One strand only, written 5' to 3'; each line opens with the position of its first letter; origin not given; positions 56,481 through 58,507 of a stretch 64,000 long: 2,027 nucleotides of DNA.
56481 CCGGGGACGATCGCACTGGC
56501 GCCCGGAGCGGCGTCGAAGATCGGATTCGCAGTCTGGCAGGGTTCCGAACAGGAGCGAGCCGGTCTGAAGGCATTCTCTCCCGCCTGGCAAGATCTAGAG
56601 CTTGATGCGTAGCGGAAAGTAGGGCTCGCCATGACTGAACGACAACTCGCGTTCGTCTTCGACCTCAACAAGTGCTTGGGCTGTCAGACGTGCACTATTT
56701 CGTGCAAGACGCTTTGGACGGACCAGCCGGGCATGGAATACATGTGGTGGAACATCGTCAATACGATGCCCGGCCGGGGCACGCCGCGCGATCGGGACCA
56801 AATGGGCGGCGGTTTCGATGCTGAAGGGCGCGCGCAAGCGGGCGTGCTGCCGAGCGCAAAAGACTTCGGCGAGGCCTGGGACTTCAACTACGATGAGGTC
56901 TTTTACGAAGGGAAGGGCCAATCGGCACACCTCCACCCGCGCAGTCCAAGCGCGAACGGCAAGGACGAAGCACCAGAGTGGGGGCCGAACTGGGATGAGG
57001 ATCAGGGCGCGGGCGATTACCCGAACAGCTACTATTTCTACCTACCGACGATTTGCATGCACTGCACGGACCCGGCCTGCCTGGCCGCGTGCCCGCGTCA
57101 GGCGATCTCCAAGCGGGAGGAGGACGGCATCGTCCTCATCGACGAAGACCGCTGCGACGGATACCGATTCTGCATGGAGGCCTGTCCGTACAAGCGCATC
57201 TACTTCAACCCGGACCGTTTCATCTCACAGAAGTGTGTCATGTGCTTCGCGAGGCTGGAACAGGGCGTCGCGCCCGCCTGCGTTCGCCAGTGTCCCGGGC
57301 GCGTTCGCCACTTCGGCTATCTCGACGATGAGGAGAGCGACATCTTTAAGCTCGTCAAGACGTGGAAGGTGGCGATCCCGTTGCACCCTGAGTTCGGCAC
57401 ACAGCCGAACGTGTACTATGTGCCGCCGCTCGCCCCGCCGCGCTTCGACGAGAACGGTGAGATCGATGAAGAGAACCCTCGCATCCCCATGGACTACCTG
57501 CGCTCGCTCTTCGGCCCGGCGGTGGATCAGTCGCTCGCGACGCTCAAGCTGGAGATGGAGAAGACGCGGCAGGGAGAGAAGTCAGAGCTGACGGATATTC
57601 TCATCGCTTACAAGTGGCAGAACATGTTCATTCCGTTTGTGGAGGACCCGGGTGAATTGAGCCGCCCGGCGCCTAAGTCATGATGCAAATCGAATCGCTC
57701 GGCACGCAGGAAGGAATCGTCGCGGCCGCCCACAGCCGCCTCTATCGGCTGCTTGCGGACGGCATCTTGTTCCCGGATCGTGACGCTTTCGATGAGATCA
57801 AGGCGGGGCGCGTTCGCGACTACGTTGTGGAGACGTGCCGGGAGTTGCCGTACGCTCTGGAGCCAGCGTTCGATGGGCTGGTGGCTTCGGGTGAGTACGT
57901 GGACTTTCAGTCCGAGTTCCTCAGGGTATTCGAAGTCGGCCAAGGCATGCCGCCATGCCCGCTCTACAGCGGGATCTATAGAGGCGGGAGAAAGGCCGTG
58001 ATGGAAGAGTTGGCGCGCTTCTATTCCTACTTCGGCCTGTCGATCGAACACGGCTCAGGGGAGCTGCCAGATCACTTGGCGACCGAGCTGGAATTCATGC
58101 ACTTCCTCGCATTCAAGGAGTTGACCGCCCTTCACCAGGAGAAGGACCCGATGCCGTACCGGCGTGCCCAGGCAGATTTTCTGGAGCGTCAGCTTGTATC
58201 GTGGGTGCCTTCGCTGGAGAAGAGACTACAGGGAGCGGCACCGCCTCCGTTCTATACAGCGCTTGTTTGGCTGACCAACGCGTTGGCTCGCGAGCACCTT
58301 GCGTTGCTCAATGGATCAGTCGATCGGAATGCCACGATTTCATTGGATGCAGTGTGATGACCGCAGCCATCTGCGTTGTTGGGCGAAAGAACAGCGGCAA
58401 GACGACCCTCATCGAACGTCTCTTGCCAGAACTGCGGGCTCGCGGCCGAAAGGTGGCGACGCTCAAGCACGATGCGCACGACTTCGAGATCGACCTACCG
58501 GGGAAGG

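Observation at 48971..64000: Operon for an unusual type II DMSO-reductase-family (ethylbenzene-DH / steroid-C25-DH-like) molybdoenzyme with three alpha paralogs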

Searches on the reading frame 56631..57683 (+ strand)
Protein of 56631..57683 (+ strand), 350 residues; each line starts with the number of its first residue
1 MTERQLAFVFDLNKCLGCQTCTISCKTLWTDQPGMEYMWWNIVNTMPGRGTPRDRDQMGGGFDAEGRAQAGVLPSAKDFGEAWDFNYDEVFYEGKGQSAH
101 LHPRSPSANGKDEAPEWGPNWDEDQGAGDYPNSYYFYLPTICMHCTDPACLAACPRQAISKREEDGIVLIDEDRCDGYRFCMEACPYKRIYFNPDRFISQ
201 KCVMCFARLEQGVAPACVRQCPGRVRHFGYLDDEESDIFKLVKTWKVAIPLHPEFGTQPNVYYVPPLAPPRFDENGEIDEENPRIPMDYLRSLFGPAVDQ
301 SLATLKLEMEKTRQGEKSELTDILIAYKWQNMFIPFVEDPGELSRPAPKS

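Call 5: search_protein_families(library=pfam, proteins=[window:56631-57683:+], max_evalue=0.01)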
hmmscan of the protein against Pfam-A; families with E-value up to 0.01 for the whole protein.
window:56631-57683:+ (350 aa): 8 families
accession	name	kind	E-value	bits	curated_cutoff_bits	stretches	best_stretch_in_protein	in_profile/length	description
PF13247.11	Fer4_11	-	3.8e-32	110.9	26.2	1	135-229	3-98/100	4Fe-4S dicluster domain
PF12838.12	Fer4_7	-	3.6e-11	43.8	27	1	142-188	2-51/52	4Fe-4S dicluster domain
PF13237.11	Fer4_10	-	9.7e-11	41.9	25.5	2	139-186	6-53/53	4Fe-4S dicluster domain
PF12797.12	Fer4_2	-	2.2e-07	30.8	24.5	1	8-26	3-21/22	4Fe-4S binding domain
PF12837.12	Fer4_6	-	5.9e-07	29.6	25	1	167-190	1-24/24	4Fe-4S binding domain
PF13187.11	Fer4_9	-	7.3e-06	26.4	27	1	142-188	2-50/52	4Fe-4S dicluster domain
PF14697.11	Fer4_21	-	0.0001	22.8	35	1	142-187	8-53/59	4Fe-4S dicluster domain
PF25160.1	LdpA_Fe-S-bd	-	0.0013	18.9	27.6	1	144-191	4-44/49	LdpA Fe-S cluster-binding domain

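Call 16: search_protein_families(library=ncbifam, proteins=[window:56631-57683:+], max_evalue=0.00001)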
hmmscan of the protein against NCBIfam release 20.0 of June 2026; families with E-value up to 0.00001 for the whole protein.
window:56631-57683:+ (350 aa): 20 families
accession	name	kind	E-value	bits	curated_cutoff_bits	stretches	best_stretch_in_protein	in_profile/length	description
TIGR03478.1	DMSO_red_II_bet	subfamily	1.9e-155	516.7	480.7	1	3-333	1-321/321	DMSO reductase family type II enzyme, iron-sulfur subunit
NF042979.1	EthbenzDh_ebdB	equivalog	1.1e-147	491.6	740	1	3-340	18-350/354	ethylbenzene dehydrogenase subunit beta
TIGR01660.1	narH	equivalog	2e-68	231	524.05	3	128-231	169-272/492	nitrate reductase subunit beta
NF041715.1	arsenate_red_ArrB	equivalog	1e-39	136.5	450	2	124-194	39-108/233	arsenate respiratory reductase iron-sulfur subunit ArrB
NF011569.0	PRK14993.1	equivalog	3.1e-38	131.6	416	1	137-264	95-222/244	tetrathionate reductase subunit TtrB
TIGR02951.1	DMSO_dmsB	equivalog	3.2e-34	118.3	214.1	1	120-233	43-155/161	DMSO/selenate family reductase complex B subunit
NF045797.1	DsrO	equivalog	8.2e-34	117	200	1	136-264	97-234/235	sulfate reduction electron transfer complex DsrMKJOP subunit DsrO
TIGR03149.1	cyt_nit_nrfC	equivalog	3.4e-33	114.9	377.6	1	127-265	79-217/225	cytochrome c nitrite reductase Fe-S protein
NF008134.0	PRK10882.1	equivalog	1.4e-26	93.4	263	1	129-233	100-210/329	hydrogenase 2 operon protein HybA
NF041782.1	mnquin_red_QrcC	equivalog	1.6e-22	80.4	400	1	129-193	52-119/239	menaquinone reductase iron-sulfur cluster-binding subunit QrcC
TIGR01582.1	FDH-beta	equivalog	1.9e-22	79.7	334.7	1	141-236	92-187/283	formate dehydrogenase subunit beta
NF045715.1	sulf_resp_HmcB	equivalog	3.7e-22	78.8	420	1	137-232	102-199/307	sulfate respiration complex iron-sulfur protein HmcB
NF007382.0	PRK09898.1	equivalog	8.1e-17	61.4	213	1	125-208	106-189/208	ferredoxin-like protein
NF038355.1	FDH3_beta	equivalog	1e-13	51.7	240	1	141-204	53-115/180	formate dehydrogenase FDH3 subunit beta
NF045766.1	PhenlGlyoxDHPadI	equivalog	2.7e-12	46.2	700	1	140-223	53-130/443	NADH-dependent phenylglyoxylate dehydrogenase subunit beta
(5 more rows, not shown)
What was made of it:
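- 56631..57683 (+): beta: four-cluster FeS subunit (350 aa). TIGR03478 516.7 bits, above the 480.7 cutoff; EbdB model 492 bits (call 16).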

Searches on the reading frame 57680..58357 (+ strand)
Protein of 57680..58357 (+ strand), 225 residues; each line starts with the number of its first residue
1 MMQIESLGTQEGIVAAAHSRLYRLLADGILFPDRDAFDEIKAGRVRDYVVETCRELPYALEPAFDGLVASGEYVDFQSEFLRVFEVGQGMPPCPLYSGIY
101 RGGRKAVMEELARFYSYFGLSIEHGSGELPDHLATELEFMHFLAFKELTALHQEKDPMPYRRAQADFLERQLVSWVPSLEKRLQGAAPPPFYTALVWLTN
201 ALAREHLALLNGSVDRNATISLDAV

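Call 5: search_protein_families(library=pfam, proteins=[window:57680-58357:+], max_evalue=0.01)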
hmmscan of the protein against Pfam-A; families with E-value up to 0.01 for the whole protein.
window:57680-58357:+ (225 aa): 1 family
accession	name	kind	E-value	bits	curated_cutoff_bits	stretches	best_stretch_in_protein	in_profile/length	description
PF02613.20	Nitrate_red_del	-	3e-18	66.6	22.2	1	75-179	27-134/136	Nitrate reductase delta subunit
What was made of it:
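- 57680..58357 (+): delta: NarJ/TorD-type assembly chaperone (225 aa). Pfam Nitrate_red_del 3e-18 (call 5).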

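Call 16: search_protein_families(library=ncbifam, proteins=[window:57680-58357:+], max_evalue=0.00001)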
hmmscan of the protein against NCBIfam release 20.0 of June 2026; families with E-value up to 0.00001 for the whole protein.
window:57680-58357:+ (225 aa): 3 families
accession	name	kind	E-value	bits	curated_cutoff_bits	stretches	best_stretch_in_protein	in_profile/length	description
TIGR03482.1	DMSO_red_II_cha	subfamily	1.4e-45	155.7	152.3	1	17-210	1-192/197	DMSO reductase family type II enzyme chaperone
NF042981.1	EthbenzDh_ebdD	equivalog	3.1e-26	92.4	360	1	9-196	10-201/222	ethylbenzene dehydrogenase subunit delta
NF003442.0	PRK04976.1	equivalog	2.9e-10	40.4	132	1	96-210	96-208/211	molecular chaperone TorD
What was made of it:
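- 57680..58357 (+): TIGR03482 155.7 bits, above the 152.3 cutoff (call 16).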
